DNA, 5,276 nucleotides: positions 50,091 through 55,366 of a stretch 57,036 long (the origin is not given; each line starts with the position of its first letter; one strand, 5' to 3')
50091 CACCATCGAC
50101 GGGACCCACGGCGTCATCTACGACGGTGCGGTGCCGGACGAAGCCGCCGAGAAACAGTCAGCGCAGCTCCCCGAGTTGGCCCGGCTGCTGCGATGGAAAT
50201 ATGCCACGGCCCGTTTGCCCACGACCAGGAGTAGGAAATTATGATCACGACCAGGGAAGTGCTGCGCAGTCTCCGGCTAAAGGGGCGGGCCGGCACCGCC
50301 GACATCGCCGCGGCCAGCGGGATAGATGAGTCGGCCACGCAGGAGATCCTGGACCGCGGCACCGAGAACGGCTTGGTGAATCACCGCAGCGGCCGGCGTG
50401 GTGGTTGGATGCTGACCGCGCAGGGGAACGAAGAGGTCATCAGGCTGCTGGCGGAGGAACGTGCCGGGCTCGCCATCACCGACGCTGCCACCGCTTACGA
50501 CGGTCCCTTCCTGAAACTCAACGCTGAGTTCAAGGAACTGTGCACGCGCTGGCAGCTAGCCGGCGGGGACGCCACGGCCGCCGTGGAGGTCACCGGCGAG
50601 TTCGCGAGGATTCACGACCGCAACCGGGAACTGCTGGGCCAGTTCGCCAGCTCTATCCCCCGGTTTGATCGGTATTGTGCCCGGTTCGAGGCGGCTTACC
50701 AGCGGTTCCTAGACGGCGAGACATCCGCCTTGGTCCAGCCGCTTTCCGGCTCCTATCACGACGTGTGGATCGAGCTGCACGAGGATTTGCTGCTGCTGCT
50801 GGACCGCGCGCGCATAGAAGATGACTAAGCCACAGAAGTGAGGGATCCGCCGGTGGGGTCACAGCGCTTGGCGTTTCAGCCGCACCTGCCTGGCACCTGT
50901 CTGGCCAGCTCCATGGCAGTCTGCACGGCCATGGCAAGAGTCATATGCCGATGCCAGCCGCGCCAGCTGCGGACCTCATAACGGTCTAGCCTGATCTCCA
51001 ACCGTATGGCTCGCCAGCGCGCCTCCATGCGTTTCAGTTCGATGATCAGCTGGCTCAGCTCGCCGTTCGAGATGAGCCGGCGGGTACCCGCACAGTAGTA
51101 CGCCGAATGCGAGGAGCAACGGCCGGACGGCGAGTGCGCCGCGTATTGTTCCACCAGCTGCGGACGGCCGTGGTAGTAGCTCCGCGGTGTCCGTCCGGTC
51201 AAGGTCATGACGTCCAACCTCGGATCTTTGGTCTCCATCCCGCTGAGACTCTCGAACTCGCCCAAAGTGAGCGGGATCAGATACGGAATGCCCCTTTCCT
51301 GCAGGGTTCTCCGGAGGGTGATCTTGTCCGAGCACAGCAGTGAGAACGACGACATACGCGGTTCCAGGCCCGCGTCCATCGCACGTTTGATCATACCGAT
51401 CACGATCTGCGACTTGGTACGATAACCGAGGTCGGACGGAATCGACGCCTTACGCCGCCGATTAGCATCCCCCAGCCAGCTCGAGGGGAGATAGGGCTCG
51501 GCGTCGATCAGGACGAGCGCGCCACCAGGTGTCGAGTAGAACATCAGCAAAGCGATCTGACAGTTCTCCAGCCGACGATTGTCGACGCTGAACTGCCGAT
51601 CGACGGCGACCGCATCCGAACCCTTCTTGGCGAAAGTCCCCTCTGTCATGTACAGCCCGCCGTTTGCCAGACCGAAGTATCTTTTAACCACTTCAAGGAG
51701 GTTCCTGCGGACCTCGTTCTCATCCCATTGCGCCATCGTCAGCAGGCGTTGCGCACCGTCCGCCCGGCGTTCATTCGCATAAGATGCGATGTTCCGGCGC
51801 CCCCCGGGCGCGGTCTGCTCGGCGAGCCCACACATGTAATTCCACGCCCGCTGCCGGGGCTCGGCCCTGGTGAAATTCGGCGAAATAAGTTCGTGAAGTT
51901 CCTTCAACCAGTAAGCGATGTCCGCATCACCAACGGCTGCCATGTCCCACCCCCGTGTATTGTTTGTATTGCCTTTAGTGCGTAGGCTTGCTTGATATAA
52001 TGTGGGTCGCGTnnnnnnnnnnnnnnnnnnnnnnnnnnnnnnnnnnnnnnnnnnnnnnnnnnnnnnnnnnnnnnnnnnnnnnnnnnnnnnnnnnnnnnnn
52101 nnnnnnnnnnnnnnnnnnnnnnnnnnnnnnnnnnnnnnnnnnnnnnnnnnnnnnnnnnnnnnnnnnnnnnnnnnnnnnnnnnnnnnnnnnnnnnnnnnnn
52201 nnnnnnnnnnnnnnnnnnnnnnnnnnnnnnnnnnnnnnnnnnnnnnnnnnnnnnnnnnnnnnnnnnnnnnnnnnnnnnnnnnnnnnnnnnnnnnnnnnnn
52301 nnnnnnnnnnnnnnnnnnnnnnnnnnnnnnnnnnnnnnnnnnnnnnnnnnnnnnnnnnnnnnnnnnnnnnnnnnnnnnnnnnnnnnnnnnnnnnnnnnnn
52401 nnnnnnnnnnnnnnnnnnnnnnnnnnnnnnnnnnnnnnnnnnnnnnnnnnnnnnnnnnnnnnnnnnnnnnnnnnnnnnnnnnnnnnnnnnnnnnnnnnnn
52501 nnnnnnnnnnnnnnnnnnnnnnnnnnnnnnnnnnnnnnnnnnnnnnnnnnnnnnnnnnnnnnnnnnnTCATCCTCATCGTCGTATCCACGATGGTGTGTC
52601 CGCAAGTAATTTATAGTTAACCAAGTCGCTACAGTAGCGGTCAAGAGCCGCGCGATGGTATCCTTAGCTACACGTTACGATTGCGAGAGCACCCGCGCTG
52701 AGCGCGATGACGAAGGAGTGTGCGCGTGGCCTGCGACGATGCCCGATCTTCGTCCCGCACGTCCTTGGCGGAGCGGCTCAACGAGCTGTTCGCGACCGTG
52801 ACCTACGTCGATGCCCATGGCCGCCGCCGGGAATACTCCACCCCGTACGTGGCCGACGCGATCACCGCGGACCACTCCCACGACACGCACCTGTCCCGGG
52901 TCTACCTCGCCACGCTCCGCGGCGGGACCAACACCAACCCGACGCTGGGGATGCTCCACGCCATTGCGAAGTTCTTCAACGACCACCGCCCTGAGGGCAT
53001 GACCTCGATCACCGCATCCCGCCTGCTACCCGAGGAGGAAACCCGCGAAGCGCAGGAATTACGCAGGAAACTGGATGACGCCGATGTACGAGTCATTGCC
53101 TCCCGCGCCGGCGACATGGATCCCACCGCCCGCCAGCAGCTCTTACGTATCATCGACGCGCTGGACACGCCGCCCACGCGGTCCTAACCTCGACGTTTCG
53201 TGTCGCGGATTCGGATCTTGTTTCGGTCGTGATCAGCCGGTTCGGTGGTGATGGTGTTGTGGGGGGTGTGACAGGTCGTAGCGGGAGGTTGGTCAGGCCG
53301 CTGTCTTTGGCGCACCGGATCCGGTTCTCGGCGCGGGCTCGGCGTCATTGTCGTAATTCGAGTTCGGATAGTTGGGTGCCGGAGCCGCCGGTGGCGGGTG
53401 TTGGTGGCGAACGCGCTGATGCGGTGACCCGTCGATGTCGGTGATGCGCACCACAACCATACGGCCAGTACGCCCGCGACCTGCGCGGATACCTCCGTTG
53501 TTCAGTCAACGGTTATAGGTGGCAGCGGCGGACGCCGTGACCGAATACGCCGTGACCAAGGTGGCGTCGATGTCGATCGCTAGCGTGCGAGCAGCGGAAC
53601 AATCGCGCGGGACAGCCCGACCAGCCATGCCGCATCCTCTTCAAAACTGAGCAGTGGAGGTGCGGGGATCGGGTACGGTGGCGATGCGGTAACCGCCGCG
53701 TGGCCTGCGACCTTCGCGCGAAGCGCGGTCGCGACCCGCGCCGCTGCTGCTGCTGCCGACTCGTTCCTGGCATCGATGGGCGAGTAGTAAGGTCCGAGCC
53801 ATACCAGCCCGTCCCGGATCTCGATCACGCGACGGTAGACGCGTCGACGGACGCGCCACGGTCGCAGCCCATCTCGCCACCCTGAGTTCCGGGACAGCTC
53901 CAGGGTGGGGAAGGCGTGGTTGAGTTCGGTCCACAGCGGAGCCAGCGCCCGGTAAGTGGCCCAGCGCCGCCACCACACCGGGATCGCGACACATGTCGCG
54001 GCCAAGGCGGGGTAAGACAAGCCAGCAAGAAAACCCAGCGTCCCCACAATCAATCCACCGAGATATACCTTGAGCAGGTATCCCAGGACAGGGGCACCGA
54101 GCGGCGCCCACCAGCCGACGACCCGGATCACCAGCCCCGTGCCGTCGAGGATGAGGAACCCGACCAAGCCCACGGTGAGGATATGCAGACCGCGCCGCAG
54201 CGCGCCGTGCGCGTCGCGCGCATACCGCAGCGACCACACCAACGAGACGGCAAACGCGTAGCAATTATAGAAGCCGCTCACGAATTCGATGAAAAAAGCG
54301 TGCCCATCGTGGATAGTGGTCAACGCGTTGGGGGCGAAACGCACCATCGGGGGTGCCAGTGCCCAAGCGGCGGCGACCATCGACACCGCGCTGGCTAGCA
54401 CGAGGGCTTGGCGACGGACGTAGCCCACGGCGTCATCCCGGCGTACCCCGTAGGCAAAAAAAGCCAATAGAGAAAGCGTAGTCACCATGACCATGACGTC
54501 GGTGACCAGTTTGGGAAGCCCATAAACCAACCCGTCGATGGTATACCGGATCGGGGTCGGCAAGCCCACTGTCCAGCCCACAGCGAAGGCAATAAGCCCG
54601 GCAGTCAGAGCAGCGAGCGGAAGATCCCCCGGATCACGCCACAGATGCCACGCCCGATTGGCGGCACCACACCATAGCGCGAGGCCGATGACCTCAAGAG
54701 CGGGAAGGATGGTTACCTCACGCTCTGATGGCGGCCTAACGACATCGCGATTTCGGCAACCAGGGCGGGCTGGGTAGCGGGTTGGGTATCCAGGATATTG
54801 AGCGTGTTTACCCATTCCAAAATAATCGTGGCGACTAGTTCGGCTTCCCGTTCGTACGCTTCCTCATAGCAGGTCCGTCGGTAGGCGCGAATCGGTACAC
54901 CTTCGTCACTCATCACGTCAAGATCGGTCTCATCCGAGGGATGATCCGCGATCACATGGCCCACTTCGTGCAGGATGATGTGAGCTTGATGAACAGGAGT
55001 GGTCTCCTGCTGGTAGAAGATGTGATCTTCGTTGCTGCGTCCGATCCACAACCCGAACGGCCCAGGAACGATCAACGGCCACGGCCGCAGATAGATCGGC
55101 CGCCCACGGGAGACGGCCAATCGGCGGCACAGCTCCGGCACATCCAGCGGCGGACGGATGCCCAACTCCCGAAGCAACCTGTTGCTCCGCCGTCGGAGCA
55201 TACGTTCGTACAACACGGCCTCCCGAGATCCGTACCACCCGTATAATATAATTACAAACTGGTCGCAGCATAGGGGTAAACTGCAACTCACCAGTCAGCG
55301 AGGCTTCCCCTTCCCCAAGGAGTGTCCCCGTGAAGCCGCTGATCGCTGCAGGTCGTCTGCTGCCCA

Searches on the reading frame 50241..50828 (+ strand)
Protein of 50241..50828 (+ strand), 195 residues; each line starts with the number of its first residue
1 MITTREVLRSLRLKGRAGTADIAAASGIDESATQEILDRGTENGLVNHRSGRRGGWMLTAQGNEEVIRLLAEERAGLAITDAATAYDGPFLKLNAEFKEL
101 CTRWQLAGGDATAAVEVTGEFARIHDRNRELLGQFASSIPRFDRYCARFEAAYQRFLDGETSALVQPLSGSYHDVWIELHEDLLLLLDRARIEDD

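Call 7: search_protein_families(library=pfam, proteins=[window:50241-50828:+], max_evalue=0.01)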
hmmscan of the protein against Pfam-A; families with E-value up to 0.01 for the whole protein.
window:50241-50828:+ (195 aa): 3 families
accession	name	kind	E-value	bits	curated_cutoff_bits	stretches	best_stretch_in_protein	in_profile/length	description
PF02082.26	Rrf2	-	0.00054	20.6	30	1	15-63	22-70/132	Iron-dependent Transcriptional regulator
PF09339.16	HTH_IclR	-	0.0016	18.6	22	0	6-39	7-41/52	IclR helix-turn-helix domain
PF13412.12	HTH_24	-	0.0072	16.3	21.9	0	3-46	4-47/48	Winged helix-turn-helix DNA-binding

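Call 13: search_protein_families(library=ncbifam, proteins=[window:50241-50828:+], max_evalue=0.01)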
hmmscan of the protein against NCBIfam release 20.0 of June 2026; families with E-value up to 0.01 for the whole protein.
window:50241-50828:+ (195 aa): 2 families
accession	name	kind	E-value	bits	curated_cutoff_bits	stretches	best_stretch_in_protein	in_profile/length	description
TIGR00738.1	rrf2_super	superfamily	0.0016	18.3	73.3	1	18-63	27-72/132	Rrf2 family transcriptional regulator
TIGR02944.1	suf_reg_Xantho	equivalog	0.0096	16.3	110.65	0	18-67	27-77/130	SUF system Fe-S cluster assembly regulator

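Call 58: find_homologous_proteins(query=window:50241-50825:+, max_evalue=0.00001)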
Query window:50241-50825:+ (195 aa): 78 proteins with E <= 0.00001 among 1877 candidates.
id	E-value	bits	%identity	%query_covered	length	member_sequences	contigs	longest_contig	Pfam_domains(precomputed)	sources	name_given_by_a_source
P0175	8.2e-123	425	100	100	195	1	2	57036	-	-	-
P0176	1.7e-83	297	72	99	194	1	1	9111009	-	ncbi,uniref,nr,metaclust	ncbi:hypothetical protein [Amycolatopsis nigrescens]|uniref:hypothetical protein n=1 Tax=Amycolatops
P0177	1.9e-66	241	61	100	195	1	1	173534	-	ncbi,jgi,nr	ncbi:MAG TPA: hypothetical protein VHX38_31055 [Pseudonocardiaceae bacterium]|jgi:hypothetical prote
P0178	3.3e-64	234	60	97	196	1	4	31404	-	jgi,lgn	jgi:hypothetical protein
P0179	5.0e-60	220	58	97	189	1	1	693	-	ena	-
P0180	1.6e-54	202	53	100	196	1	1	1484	-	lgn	-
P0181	2.5e-53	199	55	97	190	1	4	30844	-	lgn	-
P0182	6.2e-51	191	51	100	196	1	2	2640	-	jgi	jgi:hypothetical protein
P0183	6.1e-46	174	49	97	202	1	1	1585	-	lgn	-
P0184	3.5e-45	172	45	90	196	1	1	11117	-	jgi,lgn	jgi:hypothetical protein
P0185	5.4e-45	171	44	90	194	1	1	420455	-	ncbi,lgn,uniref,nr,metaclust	ncbi:hypothetical protein SAMN05421504_108193 [Amycolatopsis xylanica]|uniref:Uncharacterized protei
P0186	1.8e-43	166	51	97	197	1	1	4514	-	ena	-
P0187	2.3e-41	160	46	87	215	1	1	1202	-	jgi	jgi:hypothetical protein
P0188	2.4e-37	146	47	97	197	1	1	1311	-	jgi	jgi:hypothetical protein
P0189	5.7e-34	135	43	97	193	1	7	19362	-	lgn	-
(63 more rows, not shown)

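Call 73: predict_structure(alignment_id=A2)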
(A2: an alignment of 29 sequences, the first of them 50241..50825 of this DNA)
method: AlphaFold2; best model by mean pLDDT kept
length: 195 residues; sequences in the alignment: 29
mean_pLDDT: 94.8   pTM: 0.89
mean pLDDT of the five models: 94.8, 94.0, 93.9, 92.9, 92.1
residues with pLDDT >= 90: 179; 70-90: 12; 50-70: 4; < 50: 0
segments of 3 or more residues with pLDDT < 50: none
pLDDT, mean of each block of 10 residues (from residue 1): 89 96 94 98 98 95 96 92 96 97 95 96 98 95 96 97 93 97 95 70
secondary structure, 60 per line:
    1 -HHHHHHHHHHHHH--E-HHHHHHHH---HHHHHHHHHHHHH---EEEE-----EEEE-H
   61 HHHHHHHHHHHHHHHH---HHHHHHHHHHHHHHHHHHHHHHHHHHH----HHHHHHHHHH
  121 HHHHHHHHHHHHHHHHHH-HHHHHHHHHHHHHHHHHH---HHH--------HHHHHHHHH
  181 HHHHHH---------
elements in order: H2-14 H19-26 H30-42 E46-49 E55-58 H60-76 H80-106 H111-138 H140-157 H172-186

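Call 75: fold_search(model_id=the predicted structure, library=pdb)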
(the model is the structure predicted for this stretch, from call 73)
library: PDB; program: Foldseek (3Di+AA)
matches with E <= 10: 1599; with E <= 0.001: 0
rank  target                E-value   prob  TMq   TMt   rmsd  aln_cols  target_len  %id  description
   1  3bj6_B                1.5e-03  1.00  0.39  0.49   5.8       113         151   25  Crystal structure of MarR family transcription regulator SP03579 (released 2007-12-18)
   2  3bj6_A                1.5e-03  1.00  0.39  0.49   5.8       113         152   25  Crystal structure of MarR family transcription regulator SP03579 (released 2007-12-18)
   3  3ihu_B                1.6e-03  0.92  0.23  0.22  14.8       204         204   19  Crystal structure of DNA binding protein (YP_298823.1) from Ralstonia eutropha JMP134 at 1.92 A resolution (released 2009-08-11)
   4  7l1i                  2.7e-03  1.00  0.41  0.47   4.4       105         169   28  Crystal structure of the MarR family transcriptional regulator from Acineotobacter baumannii bound to Indole 3 acetic ac (released 2022-02-09)
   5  4rgu_A                2.8e-03  1.00  0.36  0.47   4.9       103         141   19  Crystal Structure of Putative MarR Family Transcriptional Regulator HcaR from Acinetobacter sp. ADP complexed with fer (released 2015-03-04)
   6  8rdn_B                2.8e-03  0.96  0.23  0.14  14.3       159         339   18  Holomycin methyltransferase DtpM with SAH and XRD-271 (released 2024-10-16)
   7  8rdm                  3.3e-03  0.84  0.23  0.14  17.6       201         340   16  Holomycin methyltransferase DtpM with SAH (released 2024-10-16)
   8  3k0l_B                3.5e-03  1.00  0.36  0.47   4.9       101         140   21  Crystal Structure of Putative MarR Family Transcriptional Regulator from Acinetobacter sp. ADP (released 2009-10-13)
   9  6pco_B                3.7e-03  1.00  0.34  0.49   2.1        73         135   25  Mechanism for regulation of DNA binding of Bordetella bronchiseptica BpsR by 6-hydroxynicotinic acid (released 2019-11-06)
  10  8rdn_C                3.7e-03  0.95  0.23  0.14  14.3       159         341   18  Holomycin methyltransferase DtpM with SAH and XRD-271 (released 2024-10-16)
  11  4hw0_C                3.9e-03  1.00  0.29  0.55   4.2        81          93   20  Crystal structure of Sso10a-2, a DNA-binding protein from Sulfolobus solfataricus (released 2013-10-30)
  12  8pw0_A                4.2e-03  1.00  0.34  0.48   2.0        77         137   28  Manganese-dependent transcriptional repressor DR2539 complexed with manganese and bound to dr1709 promotor (released 2024-05-08)
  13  3k0l_A                4.4e-03  1.00  0.36  0.47   5.1       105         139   21  Crystal Structure of Putative MarR Family Transcriptional Regulator from Acinetobacter sp. ADP (released 2009-10-13)
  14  5eeg_A                4.6e-03  0.89  0.28  0.18  18.6       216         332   17  Crystal structure of carminomycin-4-O-methyltransferase DnrK in complex with tetrazole-SAH (released 2015-12-23)
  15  7phf_A                5.2e-03  0.91  0.29  0.18  18.6       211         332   18  Chimeric carminomycin-4-O-methyltransferase (DnrK) with regions from 10-hydroxylase RdmB and 10-decarboxylase TamK (released 2022-09-07)
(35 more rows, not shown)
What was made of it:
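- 50241..50828 (+): 195-aa winged-helix protein with a helical bundle, translationally coupled to P2. It is a conserved companion of short PPDKs. AF2 and Foldseek (calls 73, 75).
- Checked: That gene is a winged-helix protein: AF2 pLDDT 94.8, with Foldseek hits to MarR-type wHTH over the N-terminal ~75-110 residues (calls 73, 75).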

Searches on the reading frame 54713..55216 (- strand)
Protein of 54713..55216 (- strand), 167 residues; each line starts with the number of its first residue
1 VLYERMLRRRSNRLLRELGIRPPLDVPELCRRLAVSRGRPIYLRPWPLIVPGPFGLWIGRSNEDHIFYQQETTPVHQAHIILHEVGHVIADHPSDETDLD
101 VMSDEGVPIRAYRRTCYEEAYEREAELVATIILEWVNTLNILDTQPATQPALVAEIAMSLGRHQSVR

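Call 9: search_protein_families(library=pfam, proteins=[window:54713-55216:-], max_evalue=0.01)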
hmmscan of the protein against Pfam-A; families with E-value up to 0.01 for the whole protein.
window:54713-55216:- (167 aa): 2 families
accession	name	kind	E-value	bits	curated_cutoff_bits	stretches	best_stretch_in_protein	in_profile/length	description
PF12802.13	MarR_2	-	0.0032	18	27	0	13-38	9-35/61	MarR family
PF06114.19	Peptidase_M78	-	0.0069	16.6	22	0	65-129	30-82/123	IrrE N-terminal-like domain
